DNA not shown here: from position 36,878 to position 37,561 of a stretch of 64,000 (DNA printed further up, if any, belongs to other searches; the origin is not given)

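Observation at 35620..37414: AT-rich island, FmdB zinc ribbon and a tandem pair of uncharacterised paralogs leading into the molybdoenzyme operon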

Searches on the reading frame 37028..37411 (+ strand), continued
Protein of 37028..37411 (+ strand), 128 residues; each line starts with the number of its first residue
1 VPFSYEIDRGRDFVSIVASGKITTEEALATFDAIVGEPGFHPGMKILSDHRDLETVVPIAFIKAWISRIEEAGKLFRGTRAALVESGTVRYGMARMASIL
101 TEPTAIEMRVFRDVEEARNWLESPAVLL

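Call 63: search_protein_families(library=pfam, proteins=[L010:1502-2305:-, L010:1061-1387:+, L010:2321-3604:-, L010:618-1043:+], max_evalue=0.01)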
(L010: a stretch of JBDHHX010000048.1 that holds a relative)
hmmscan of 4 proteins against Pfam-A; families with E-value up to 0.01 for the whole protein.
L010:1502-2305:- (268 aa): 1 family
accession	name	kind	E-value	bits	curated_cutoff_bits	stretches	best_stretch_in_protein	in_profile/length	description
PF02517.21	Rce1-like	-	1.5e-14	54.5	22.4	1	128-221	4-92/93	Type II CAAX prenyl endopeptidase Rce1-like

L010:1061-1387:+ (109 aa): 1 family
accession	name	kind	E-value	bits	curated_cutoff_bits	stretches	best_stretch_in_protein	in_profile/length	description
PF04993.18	TfoX_N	-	1.3e-18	67.3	30.1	1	14-103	2-91/91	TfoX N-terminal domain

L010:2321-3604:- (428 aa): 16 families
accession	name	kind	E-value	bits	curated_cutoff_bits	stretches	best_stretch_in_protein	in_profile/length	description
PF24684.1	Vgb_lyase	-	2.3e-15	56.6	50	2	158-248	81-173/290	Virginiamycin B lyase family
PF01436.27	NHL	-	4.6e-11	42.6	20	0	132-155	2-25/28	NHL repeat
PF08450.18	SGL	-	1.6e-09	38.2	26.3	0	167-231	176-244/246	SMP-30/Gluconolactonase/LRE-like region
PF07719.23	TPR_2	-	2.2e-08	34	27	1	384-415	3-34/34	Tetratricopeptide repeat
PF13431.12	TPR_17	-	3.3e-07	30.5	24.4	1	376-403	7-34/34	Tetratricopeptide repeat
PF00515.34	TPR_1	-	4.8e-07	29.8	27.8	1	388-415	7-34/34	Tetratricopeptide repeat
PF13428.12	TPR_14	-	2.5e-06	28.1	23.5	1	383-422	2-41/44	Tetratricopeptide repeat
PF13181.12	TPR_8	-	5.4e-06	26.6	25.7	1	384-414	3-33/34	Tetratricopeptide repeat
PF25021.1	TEN_NHL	-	4.8e-05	22.9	27.1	0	168-253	25-119/357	Teneurin NHL domain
PF13414.12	TPR_11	-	5.9e-05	23.1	26.8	1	389-418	1-30/42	TPR repeat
PF13371.12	TPR_9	-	0.00047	20.6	35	1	358-425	5-72/73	Tetratricopeptide repeat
PF14559.12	TPR_19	-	0.00051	20.8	25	1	358-425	1-68/68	Tetratricopeptide repeat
PF13174.12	TPR_6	-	0.00056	20.8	26.3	0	388-413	6-31/33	Tetratricopeptide repeat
PF13432.12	TPR_16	-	0.0015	19.4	32.7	1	354-416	3-65/65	Tetratricopeptide repeat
PF13176.12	TPR_7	-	0.0019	18.6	27.9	1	386-415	3-34/36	Tetratricopeptide repeat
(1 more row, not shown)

L010:618-1043:+ (142 aa): 0 families

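Call 76: search_protein_families(library=pfam, proteins=[L012:6125-7996:+, L015:4545-6566:+, L017:5707-7509:+, L018:6040-7842:+, L019:6307-7878:+, L021:6315-7880:+, L026:5706-7508:+, L011:5051-6010:+, L012:8417-8872:+, L025:5639-7576:-], max_evalue=0.0001)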
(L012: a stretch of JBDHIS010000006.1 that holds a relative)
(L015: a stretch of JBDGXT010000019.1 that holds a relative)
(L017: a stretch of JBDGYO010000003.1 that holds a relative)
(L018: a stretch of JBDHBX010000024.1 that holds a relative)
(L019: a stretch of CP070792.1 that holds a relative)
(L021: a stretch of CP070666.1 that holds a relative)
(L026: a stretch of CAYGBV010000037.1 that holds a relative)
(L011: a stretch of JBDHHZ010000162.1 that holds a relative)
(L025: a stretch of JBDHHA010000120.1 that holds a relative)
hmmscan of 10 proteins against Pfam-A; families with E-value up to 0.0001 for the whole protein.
L012:6125-7996:+ (624 aa): 4 families
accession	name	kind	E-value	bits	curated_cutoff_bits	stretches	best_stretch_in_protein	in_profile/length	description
PF02540.23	NAD_synthase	-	2.9e-68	230.1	21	1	367-604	5-242/242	NAD synthase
PF00795.27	CN_hydrolase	-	1.6e-26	93.6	23.2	1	32-297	4-255/256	Carbon-nitrogen hydrolase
PF03054.22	tRNA_Me_trans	-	2.1e-05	24.7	20.6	1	385-444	4-72/202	tRNA methyl transferase HUP domain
PF06508.19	QueC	-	2.7e-05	24.2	22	1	384-445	2-61/210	Queuosine biosynthesis protein QueC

L015:4545-6566:+ (674 aa): 4 families
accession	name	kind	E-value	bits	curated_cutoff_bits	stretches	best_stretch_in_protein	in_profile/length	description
PF02540.23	NAD_synthase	-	2.1e-71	240.3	21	1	418-654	5-242/242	NAD synthase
PF00795.27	CN_hydrolase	-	4.7e-23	82.3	23.2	1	82-348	4-255/256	Carbon-nitrogen hydrolase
PF06508.19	QueC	-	3.1e-05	24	22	0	435-495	3-61/210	Queuosine biosynthesis protein QueC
PF03054.22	tRNA_Me_trans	-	3.8e-05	23.9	20.6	0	435-495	4-73/202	tRNA methyl transferase HUP domain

L017:5707-7509:+ (601 aa): 4 families
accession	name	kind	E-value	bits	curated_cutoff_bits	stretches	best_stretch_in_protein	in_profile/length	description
PF02540.23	NAD_synthase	-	1.5e-70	237.5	21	1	344-581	5-242/242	NAD synthase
PF00795.27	CN_hydrolase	-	1.9e-22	80.3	23.2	1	8-274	4-255/256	Carbon-nitrogen hydrolase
PF06508.19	QueC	-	2.1e-05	24.5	22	0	361-422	2-61/210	Queuosine biosynthesis protein QueC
PF03054.22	tRNA_Me_trans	-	2.4e-05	24.5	20.6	0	362-421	4-72/202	tRNA methyl transferase HUP domain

L018:6040-7842:+ (601 aa): 3 families
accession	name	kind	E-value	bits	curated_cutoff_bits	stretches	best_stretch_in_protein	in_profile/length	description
PF02540.23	NAD_synthase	-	4e-69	232.9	21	1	344-581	5-242/242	NAD synthase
PF00795.27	CN_hydrolase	-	1.4e-22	80.7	23.2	1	8-274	4-255/256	Carbon-nitrogen hydrolase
PF06508.19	QueC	-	8.3e-05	22.6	22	0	361-422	2-61/210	Queuosine biosynthesis protein QueC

L019:6307-7878:+ (524 aa): 0 families

L021:6315-7880:+ (522 aa): 0 families

L026:5706-7508:+ (601 aa): 4 families
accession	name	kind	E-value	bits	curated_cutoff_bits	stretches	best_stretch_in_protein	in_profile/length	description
PF02540.23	NAD_synthase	-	9e-68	228.4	21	1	344-581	5-242/242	NAD synthase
PF00795.27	CN_hydrolase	-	1e-22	81.2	23.2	1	9-274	5-255/256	Carbon-nitrogen hydrolase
PF06508.19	QueC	-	5e-05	23.3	22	0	361-422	2-61/210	Queuosine biosynthesis protein QueC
PF03054.22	tRNA_Me_trans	-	8.5e-05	22.7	20.6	0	362-421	4-72/202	tRNA methyl transferase HUP domain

L011:5051-6010:+ (320 aa): 1 family
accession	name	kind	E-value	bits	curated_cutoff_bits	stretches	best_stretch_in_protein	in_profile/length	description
PF09992.14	NAGPA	-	6.4e-36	124.5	25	1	105-316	4-167/169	Phosphodiester glycosidase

L012:8417-8872:+ (152 aa): 3 families
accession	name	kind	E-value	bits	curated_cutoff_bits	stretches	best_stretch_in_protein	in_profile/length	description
PF10604.15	Polyketide_cyc2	-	4.5e-16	59.9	27.4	1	3-149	2-142/142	Polyketide cyclase / dehydrase and lipid transport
PF08327.17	AHSA1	-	6.3e-06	26.9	22.1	1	12-112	1-95/125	Activator of Hsp90 ATPase homolog 1-like protein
PF03364.25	Polyketide_cyc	-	5.6e-05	23.8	23.4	1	11-136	1-120/126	Polyketide cyclase / dehydrase and lipid transport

L025:5639-7576:- (646 aa): 2 families
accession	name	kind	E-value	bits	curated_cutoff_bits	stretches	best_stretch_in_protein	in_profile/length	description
PF04069.17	OpuAC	-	2.5e-55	188.3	21.2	1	172-427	2-256/257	Substrate binding domain of ABC-type glycine betaine transport system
PF00528.27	BPD_transp_1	-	1.4e-21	77.5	26.4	1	467-637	1-180/184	Binding-protein-dependent transport system inner membrane component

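Call 81: list_cluster_members(proteins=[P0013, P0014, P0022, P0023, P0024, P0025, P0026, P0028, P0030, P0033])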
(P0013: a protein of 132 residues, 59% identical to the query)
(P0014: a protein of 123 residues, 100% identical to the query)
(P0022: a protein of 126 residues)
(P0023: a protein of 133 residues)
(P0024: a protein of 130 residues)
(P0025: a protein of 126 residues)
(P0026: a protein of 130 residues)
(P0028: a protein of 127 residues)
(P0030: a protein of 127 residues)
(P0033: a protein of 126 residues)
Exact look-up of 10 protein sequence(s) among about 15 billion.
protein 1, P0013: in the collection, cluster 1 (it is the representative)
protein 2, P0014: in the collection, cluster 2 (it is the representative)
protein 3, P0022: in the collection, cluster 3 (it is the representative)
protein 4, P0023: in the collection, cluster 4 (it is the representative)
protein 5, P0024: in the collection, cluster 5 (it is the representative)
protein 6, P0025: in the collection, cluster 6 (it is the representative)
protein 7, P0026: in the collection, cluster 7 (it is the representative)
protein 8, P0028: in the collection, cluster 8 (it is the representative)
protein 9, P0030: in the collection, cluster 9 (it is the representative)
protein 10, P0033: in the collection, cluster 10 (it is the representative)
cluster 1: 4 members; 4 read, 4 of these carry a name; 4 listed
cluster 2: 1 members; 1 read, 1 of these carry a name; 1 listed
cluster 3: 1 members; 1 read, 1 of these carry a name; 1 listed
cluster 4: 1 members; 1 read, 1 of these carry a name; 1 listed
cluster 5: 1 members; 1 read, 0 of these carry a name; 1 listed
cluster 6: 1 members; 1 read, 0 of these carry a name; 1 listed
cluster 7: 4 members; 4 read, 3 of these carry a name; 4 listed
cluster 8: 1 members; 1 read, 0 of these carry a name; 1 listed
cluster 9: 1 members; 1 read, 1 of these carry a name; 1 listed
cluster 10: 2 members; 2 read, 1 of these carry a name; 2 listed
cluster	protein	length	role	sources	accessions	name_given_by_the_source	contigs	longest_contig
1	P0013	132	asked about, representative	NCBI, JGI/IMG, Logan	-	hypothetical protein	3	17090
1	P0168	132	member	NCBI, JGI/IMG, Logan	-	hypothetical protein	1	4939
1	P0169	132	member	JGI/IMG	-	hypothetical protein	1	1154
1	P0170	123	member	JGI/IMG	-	hypothetical protein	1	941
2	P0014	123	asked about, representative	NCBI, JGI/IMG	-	hypothetical protein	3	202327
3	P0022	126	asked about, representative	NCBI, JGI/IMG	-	hypothetical protein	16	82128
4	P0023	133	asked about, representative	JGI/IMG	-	hypothetical protein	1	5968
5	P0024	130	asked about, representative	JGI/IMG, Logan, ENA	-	-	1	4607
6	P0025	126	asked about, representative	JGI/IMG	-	-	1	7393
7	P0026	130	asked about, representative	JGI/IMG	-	hypothetical protein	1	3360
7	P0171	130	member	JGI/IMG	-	hypothetical protein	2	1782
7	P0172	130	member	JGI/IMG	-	hypothetical protein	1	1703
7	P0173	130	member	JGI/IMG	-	-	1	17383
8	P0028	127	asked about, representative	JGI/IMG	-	-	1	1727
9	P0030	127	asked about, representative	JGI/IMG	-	hypothetical protein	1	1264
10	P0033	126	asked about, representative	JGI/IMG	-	hypothetical protein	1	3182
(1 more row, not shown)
